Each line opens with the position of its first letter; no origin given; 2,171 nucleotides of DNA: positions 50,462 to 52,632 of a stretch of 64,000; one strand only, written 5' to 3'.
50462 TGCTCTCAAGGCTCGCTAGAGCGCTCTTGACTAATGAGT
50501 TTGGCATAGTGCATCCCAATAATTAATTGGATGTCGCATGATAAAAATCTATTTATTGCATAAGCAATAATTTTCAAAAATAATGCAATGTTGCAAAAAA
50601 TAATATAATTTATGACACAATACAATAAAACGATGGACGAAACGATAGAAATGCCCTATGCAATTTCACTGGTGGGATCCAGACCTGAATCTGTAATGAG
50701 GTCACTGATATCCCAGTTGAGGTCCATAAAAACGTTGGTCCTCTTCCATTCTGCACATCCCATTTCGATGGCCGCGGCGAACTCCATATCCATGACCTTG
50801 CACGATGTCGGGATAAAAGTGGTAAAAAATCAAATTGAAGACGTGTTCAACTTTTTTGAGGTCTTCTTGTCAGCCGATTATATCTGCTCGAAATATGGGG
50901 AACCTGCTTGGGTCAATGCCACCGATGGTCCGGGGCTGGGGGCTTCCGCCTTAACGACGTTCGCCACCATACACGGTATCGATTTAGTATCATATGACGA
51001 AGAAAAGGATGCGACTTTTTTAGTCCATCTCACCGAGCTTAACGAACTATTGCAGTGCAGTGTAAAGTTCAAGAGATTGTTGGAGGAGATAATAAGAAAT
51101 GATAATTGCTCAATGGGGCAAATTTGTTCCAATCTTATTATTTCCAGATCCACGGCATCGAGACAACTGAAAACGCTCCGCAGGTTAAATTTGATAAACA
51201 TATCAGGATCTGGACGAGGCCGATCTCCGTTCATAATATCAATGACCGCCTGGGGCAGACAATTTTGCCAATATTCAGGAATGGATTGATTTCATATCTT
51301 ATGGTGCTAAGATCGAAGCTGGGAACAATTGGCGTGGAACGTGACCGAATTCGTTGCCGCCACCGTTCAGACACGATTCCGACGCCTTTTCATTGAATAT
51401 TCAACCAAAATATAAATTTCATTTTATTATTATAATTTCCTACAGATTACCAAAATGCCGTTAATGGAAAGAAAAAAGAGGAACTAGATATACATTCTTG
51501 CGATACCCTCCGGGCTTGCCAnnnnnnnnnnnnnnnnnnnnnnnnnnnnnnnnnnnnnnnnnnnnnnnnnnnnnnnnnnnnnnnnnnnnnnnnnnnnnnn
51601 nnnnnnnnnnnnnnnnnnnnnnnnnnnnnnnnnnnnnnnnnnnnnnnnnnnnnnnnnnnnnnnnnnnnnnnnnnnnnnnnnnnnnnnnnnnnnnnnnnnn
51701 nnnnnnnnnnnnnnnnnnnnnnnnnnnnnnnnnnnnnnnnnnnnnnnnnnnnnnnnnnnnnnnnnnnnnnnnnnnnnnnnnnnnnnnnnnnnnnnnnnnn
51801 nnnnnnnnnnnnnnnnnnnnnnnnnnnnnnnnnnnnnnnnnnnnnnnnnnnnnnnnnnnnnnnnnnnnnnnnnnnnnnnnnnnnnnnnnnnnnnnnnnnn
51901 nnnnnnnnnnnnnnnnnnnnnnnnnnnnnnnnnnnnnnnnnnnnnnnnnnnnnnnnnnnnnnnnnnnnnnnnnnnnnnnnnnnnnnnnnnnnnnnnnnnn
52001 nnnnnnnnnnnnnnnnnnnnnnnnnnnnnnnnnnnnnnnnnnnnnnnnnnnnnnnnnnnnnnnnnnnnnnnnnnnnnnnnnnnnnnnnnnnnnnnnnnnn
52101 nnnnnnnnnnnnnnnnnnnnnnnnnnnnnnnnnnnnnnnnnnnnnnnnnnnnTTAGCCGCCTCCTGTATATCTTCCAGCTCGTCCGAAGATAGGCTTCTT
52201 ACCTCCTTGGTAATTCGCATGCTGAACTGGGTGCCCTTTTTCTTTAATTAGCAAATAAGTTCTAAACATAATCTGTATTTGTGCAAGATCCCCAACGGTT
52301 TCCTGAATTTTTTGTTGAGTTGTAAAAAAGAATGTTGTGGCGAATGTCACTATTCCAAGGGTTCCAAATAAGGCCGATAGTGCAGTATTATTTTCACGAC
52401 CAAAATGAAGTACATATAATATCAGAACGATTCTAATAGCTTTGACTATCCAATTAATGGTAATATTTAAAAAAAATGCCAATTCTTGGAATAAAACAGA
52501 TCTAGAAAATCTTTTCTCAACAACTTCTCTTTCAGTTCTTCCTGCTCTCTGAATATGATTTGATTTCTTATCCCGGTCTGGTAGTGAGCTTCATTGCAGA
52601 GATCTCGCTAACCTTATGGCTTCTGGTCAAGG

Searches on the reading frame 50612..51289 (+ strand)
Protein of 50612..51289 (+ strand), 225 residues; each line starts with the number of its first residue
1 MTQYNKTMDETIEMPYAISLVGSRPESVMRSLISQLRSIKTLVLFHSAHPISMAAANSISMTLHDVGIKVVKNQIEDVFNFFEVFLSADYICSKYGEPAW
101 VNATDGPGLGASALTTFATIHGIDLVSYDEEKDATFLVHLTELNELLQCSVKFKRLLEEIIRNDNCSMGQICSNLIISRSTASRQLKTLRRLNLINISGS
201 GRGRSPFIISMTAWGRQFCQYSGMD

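Call 10: search_protein_families(library=pfam, proteins=[window:50612-51289:+], max_evalue=0.01)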
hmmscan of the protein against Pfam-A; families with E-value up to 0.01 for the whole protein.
window:50612-51289:+ (225 aa): 8 families
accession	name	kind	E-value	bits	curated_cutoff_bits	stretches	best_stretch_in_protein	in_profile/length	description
PF01022.26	HTH_5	-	7.5e-06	26.2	22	1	162-196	12-46/47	Bacterial regulatory protein, arsR family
PF12802.13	MarR_2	-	2.1e-05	25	27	1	155-195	9-50/61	MarR family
PF05043.19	Mga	-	2.5e-05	25.2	21.1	1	144-191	10-56/87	Mga helix-turn-helix domain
PF13412.12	HTH_24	-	0.0001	22.2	21.9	1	154-195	6-47/48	Winged helix-turn-helix DNA-binding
PF13545.12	HTH_Crp_2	-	0.002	18.5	27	0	165-198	22-55/70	Crp-like helix-turn-helix domain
PF08279.18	HTH_11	-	0.0034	17.7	25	1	155-199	4-48/55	HTH domain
PF01047.28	MarR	-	0.0058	16.9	24.6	0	156-196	8-48/59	MarR family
PF21248.3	SoFic-like_C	-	0.0074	16.9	27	0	155-202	20-67/76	Protein adenylyltransferase SoFic-like, C-terminal domain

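Call 47: find_homologous_proteins(query=window:50612-51289:+)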
Query window:50612-51289:+ (225 aa): 10 proteins with E <= 0.001 among 170 candidates.
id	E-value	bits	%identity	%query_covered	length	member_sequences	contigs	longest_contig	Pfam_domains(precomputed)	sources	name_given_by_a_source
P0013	7.8e-133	459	93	100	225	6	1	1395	PF13412.13,PF01022.27,PF12802.14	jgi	-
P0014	2.1e-118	411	82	100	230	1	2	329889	PF13412.13,PF01022.27,PF12802.14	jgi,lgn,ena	-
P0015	9.8e-111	386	76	100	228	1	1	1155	PF01022.27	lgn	-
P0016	4.4e-109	381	76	100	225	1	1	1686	PF01047.29,PF01022.27,PF19810.6,PF12802.14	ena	-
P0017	1.4e-100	353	75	97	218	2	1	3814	PF01022.27,PF12802.14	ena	-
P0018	6.5e-100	351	72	100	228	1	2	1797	PF01022.27,PF12802.14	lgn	-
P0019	1.0e-97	344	68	100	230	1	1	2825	PF19810.6,PF12802.14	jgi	jgi:DNA-binding transcriptional ArsR family regulator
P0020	1.4e-85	304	67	95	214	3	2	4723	-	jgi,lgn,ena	-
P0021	1.4e-65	239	68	73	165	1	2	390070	-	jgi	jgi:predicted transcriptional regulator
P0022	5.7e-60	221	69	65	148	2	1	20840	PF13412.13,PF01022.27,PF09339.17,PF12802.14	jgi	jgi:DNA-binding MarR family transcriptional regulator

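Call 48: find_encoding_contigs(protein=P0014, flank=10000, max_places=3)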
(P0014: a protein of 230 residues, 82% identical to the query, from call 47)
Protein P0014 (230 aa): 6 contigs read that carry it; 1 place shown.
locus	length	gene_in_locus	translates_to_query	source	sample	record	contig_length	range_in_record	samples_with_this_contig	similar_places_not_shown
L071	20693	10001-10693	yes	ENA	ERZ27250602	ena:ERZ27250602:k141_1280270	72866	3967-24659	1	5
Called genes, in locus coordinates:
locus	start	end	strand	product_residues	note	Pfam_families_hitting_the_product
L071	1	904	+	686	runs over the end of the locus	PF00145:DNA_methylase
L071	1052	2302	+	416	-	-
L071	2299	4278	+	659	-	PF04851:ResIII (faint), PF00176:SNF2-rel_dom, PF00271:Helicase_C (faint)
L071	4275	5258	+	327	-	PF13020:NOV_C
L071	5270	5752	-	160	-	PF03852:Vsr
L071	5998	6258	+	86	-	-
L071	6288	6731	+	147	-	-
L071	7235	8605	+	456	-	PF01022:HTH_5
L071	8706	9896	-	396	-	PF00091:Tubulin, PF12327:FtsZ_C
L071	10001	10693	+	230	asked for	PF01022:HTH_5 (weak), PF12802:MarR_2 (weak), PF13412:HTH_24 (faint)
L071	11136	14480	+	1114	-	PF13306:LRR_5, PF13855:LRR_8 (faint), PF13306:LRR_5, PF00041:fn3, PF09136:Glucodextran_B, PF19077:Big_13 (weak), PF13205:Big_5, PF13620:CarboxypepD_reg, +3 more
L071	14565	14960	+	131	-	-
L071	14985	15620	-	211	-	PF06197:DUF998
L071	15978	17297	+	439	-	PF02661:Fic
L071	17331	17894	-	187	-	PF13404:HTH_AsnC-type, PF13412:HTH_24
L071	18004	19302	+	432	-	PF03063:Prismane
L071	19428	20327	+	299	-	-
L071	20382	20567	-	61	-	-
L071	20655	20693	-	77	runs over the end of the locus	PF09932:DUF2164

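Call 49: find_encoding_contigs(protein=P0021, flank=10000, max_places=3)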
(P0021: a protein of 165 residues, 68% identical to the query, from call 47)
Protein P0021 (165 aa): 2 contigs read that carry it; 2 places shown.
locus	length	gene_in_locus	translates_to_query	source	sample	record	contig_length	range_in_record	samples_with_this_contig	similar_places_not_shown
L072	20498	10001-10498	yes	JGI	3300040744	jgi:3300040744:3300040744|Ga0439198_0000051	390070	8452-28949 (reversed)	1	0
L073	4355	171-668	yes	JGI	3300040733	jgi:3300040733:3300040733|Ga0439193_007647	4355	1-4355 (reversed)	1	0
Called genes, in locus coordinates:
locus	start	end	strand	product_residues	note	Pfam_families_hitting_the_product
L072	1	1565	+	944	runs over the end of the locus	PF06634:DUF1156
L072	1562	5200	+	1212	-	PF00176:SNF2-rel_dom, PF04851:ResIII, PF00271:Helicase_C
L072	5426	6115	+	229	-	PF17278:DUF5343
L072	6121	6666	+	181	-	PF27235:AF_1680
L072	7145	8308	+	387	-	PF07690:MFS_1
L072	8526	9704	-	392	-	PF00091:Tubulin, PF12327:FtsZ_C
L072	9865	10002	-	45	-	-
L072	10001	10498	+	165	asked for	-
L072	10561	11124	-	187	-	PF13404:HTH_AsnC-type (weak), PF13412:HTH_24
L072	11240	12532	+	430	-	PF03063:Prismane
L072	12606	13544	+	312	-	PF01758:SBF (weak)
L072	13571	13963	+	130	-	-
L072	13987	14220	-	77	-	PF09932:DUF2164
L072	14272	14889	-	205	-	PF06197:DUF998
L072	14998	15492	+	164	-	PF12641:Flavodoxin_3, PF12724:Flavodoxin_5 (weak)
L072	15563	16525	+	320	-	PF00005:ABC_tran, PF13304:AAA_21 (weak)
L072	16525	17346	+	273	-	-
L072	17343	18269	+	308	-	PF00005:ABC_tran, PF13476:AAA_23 (weak), PF13304:AAA_21 (weak)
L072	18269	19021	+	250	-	PF12679:ABC2_membrane_2 (weak), PF12730:ABC2_membrane_4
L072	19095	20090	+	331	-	-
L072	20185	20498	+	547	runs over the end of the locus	PF16927:HisKA_7TM, PF00512:HisKA (weak), PF02518:HATPase_c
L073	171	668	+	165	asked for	-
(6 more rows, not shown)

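Call 60: search_protein_families(library=ncbifam, proteins=[window:50612-51289:+], max_evalue=0.001)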
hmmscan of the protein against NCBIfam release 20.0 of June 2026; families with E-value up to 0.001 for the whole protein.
window:50612-51289:+ (225 aa): 1 family
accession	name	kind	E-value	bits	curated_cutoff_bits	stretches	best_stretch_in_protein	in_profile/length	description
NF033788.1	HTH_metalloreg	subfamily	3.6e-05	23.5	55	1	156-202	16-62/77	metalloregulator ArsR/SmtB family transcription factor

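Call 61: search_protein_families(library=phrogs, proteins=[window:50612-51289:+], max_evalue=0.001)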
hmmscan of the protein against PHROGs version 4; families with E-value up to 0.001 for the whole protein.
window:50612-51289:+ (225 aa): 0 families

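Call 88: find_encoding_contigs(protein=P0022, flank=10000, max_places=3)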
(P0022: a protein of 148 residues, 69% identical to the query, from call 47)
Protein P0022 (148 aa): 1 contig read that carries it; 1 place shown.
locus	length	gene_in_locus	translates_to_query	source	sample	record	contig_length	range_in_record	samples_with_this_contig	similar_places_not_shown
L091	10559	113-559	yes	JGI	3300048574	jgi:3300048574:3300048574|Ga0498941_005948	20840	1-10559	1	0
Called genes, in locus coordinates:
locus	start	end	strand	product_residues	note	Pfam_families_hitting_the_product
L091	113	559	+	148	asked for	PF01022:HTH_5, PF09339:HTH_IclR (weak), PF12802:MarR_2, PF13412:HTH_24 (weak)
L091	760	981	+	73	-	-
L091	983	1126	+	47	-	-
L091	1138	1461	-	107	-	-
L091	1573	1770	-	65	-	-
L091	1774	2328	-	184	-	-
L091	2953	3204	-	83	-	-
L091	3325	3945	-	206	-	-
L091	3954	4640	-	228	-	-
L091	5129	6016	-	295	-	-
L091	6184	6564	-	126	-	-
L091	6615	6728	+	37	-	-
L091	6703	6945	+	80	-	-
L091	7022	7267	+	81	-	-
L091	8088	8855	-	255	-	PF00254:FKBP_C, PF22199:FKBP26_IF, PF18046:FKBP26_C (weak)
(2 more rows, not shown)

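Call 89: find_encoding_contigs(protein=P0017, flank=10000, max_places=3)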
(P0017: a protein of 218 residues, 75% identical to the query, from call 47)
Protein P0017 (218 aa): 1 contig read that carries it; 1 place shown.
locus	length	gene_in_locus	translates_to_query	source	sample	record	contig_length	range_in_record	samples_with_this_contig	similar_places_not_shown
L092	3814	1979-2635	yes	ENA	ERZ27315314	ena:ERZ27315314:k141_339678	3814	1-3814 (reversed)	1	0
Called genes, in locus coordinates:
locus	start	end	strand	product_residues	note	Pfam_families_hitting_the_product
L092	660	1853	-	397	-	PF00091:Tubulin, PF12327:FtsZ_C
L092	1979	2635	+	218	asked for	PF01022:HTH_5 (weak), PF12802:MarR_2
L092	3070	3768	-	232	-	PF01837:HcyBio, PF12797:Fer4_2 (faint), PF12837:Fer4_6 (faint), PF13237:Fer4_10 (faint), PF00037:Fer4 (weak)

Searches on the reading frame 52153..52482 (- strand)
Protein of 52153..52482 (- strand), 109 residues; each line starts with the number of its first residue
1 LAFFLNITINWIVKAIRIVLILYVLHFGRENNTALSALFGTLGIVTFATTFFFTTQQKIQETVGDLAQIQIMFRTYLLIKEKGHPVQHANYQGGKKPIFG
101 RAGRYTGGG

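Call 43: search_protein_families(library=pfam, proteins=[window:52153-52482:-], max_evalue=0.01)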
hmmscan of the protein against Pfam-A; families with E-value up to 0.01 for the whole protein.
window:52153-52482:- (109 aa): 1 family
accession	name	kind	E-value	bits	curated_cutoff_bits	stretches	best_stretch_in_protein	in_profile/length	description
PF05982.17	Sbt_1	-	0.0003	20.6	27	1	6-60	61-115/308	Na+-dependent bicarbonate transporter superfamily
